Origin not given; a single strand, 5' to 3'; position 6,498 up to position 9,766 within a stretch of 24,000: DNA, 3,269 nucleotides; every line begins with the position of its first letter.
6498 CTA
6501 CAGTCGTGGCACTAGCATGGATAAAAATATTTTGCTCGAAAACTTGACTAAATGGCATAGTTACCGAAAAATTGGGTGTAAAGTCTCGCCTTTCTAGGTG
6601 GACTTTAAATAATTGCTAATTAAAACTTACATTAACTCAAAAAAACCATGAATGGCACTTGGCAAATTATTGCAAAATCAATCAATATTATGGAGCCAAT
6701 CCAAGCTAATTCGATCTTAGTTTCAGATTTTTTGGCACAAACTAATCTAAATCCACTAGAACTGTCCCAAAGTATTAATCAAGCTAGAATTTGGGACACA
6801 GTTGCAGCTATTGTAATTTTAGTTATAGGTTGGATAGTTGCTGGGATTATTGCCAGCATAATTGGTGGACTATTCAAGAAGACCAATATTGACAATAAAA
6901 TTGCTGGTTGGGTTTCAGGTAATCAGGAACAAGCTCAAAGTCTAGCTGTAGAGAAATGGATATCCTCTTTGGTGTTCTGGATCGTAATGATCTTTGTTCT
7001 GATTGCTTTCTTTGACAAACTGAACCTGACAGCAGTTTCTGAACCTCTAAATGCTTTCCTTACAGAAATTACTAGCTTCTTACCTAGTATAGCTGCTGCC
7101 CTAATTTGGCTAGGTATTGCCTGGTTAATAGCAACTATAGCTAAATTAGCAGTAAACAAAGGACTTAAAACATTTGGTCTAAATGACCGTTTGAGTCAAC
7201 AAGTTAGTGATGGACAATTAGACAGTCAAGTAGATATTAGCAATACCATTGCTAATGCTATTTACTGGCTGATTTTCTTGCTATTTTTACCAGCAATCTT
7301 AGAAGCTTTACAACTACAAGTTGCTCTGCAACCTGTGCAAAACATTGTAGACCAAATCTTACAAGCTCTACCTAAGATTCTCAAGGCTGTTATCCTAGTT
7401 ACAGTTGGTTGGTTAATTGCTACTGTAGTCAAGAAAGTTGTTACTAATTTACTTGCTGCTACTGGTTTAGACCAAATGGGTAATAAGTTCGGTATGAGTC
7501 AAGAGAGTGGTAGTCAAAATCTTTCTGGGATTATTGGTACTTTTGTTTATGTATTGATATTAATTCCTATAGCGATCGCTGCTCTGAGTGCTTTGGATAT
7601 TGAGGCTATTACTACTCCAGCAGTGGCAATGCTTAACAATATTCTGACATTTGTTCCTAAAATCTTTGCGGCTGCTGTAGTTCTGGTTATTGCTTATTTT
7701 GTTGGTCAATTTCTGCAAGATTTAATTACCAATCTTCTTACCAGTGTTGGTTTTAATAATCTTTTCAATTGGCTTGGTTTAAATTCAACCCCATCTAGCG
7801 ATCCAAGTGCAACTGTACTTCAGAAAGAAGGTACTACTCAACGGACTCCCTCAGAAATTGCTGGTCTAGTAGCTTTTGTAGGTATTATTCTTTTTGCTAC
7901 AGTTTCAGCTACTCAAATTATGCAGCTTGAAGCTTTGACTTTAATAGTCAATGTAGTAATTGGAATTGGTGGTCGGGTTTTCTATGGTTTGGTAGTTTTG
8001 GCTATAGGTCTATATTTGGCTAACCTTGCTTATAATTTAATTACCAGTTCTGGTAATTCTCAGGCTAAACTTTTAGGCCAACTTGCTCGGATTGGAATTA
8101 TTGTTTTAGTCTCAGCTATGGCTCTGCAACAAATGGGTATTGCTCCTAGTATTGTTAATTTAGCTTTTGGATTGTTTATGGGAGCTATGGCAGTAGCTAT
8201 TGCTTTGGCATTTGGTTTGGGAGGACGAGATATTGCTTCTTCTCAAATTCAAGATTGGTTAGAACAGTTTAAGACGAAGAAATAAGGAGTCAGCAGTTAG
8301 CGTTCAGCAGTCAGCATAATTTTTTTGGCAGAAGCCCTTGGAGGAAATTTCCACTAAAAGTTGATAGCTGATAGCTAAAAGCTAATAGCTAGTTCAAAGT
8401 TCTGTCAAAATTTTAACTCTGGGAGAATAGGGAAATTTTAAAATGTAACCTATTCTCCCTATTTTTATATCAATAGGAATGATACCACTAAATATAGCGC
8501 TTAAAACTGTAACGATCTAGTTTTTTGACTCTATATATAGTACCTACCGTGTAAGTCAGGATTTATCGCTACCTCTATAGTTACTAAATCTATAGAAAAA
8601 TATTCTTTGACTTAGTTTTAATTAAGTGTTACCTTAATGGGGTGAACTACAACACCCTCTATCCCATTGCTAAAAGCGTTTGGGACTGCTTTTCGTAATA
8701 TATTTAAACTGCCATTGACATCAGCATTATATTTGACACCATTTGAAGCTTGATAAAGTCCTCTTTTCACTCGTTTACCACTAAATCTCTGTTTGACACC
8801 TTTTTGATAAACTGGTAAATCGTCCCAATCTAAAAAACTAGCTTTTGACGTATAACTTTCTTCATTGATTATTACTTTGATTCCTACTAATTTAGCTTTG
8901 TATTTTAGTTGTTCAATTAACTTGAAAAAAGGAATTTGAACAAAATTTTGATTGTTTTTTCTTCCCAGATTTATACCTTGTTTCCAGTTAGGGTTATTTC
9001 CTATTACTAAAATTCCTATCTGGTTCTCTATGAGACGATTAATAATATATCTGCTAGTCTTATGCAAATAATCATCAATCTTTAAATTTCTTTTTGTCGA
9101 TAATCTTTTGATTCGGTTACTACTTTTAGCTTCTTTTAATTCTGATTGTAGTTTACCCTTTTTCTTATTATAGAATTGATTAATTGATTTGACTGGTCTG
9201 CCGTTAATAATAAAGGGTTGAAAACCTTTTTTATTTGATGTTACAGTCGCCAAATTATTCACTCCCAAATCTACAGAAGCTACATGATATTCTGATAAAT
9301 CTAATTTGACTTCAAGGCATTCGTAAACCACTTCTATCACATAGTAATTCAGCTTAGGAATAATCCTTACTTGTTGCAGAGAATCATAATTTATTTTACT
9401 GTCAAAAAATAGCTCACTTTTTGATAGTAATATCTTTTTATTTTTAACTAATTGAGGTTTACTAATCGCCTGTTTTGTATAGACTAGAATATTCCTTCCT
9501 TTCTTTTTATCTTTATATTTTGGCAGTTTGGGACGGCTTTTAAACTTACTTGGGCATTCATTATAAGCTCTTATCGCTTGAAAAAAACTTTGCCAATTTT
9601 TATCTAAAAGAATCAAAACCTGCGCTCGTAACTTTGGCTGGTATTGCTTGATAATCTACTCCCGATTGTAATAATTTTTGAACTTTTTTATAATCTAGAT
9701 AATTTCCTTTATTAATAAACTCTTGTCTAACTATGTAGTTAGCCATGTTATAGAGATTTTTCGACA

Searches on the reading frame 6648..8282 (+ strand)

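Call 32: search_protein_families(library=pfam, proteins=[window:6648-8282:+])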
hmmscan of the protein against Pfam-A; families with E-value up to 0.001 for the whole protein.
window:6648-8282:+ (545 aa): 1 family
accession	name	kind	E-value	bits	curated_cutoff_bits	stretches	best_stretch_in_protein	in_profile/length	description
PF05552.17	MS_channel_1st_1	-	2.4e-52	175.1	22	4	228-276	1-49/50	Mechanosensitive ion channel, conserved TM helix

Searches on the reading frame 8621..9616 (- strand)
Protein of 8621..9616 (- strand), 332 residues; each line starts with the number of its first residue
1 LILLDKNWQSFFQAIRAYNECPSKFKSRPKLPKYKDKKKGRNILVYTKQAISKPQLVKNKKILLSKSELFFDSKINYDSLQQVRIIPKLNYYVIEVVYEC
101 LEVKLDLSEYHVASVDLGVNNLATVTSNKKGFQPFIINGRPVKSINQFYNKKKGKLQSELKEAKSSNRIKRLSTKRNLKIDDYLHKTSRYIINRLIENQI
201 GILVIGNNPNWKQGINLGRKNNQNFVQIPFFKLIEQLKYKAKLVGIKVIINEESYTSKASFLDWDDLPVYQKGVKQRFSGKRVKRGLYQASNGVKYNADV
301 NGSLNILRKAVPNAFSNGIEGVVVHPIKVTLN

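Call 32: search_protein_families(library=pfam, proteins=[window:8621-9616:-])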
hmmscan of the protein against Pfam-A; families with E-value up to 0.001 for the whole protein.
window:8621-9616:- (332 aa): 2 families
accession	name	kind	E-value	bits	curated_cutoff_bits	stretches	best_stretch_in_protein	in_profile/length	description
PF01385.25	OrfB_IS605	-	3.4e-22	79.3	30.5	1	111-208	17-116/120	Probable transposase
PF07282.18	Cas12f1-like_TNB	-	2e-09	37.9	26.3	1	230-306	1-60/60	Cas12f1-like, TNB domain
